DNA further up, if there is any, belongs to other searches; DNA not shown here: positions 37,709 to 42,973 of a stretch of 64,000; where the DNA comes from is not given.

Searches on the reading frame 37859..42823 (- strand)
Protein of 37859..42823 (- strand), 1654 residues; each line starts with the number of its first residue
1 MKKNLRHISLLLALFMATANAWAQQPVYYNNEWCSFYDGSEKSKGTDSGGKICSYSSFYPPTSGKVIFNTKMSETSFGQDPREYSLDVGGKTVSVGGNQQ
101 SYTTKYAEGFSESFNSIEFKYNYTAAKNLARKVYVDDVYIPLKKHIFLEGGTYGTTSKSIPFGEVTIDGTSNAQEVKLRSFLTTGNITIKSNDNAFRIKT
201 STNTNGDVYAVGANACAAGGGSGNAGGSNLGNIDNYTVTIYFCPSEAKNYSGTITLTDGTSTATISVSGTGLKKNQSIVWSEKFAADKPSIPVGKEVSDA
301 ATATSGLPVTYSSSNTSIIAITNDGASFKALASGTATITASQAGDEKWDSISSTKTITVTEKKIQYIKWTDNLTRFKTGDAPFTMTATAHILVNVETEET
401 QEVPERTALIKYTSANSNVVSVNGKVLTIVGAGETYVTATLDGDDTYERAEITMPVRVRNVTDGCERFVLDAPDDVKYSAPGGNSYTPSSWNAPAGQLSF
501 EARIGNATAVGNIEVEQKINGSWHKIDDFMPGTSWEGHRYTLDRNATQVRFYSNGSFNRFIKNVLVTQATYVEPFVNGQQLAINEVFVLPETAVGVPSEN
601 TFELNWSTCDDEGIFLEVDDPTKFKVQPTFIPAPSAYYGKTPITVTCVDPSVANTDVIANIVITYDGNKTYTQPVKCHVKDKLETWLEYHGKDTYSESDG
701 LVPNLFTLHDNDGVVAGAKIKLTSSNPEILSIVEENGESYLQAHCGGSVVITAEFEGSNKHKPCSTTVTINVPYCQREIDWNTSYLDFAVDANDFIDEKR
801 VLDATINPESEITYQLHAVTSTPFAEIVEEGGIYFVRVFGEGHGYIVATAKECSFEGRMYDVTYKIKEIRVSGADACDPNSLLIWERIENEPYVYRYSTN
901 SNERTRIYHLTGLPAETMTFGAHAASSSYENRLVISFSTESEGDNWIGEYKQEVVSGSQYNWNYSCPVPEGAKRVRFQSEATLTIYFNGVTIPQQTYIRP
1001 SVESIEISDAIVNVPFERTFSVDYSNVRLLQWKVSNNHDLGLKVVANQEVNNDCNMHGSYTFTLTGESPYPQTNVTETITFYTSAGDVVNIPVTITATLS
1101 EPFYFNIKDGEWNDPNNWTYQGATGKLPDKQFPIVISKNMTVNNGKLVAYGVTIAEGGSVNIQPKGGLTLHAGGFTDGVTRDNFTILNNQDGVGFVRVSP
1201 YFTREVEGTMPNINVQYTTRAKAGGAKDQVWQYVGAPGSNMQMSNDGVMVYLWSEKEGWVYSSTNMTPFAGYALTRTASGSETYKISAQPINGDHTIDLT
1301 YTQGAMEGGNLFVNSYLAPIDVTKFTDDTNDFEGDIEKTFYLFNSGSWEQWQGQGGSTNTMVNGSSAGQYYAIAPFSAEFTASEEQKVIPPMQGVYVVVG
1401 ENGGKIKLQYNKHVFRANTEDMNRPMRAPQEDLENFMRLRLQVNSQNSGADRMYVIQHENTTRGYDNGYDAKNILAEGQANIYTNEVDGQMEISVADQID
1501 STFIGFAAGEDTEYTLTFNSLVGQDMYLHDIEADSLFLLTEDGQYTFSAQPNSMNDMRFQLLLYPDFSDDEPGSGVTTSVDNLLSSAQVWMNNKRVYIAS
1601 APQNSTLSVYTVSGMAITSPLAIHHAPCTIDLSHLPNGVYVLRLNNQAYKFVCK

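Call 10: search_protein_families(library=pfam, proteins=[window:37859-42823:-], max_evalue=0.0001)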
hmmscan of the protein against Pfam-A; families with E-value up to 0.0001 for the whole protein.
window:37859-42823:- (1654 aa): 1 family
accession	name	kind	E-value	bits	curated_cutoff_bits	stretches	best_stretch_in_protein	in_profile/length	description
PF18962.6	Por_Secre_tail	-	9.4e-05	23.1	27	0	1595-1651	9-69/75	Secretion system C-terminal sorting domain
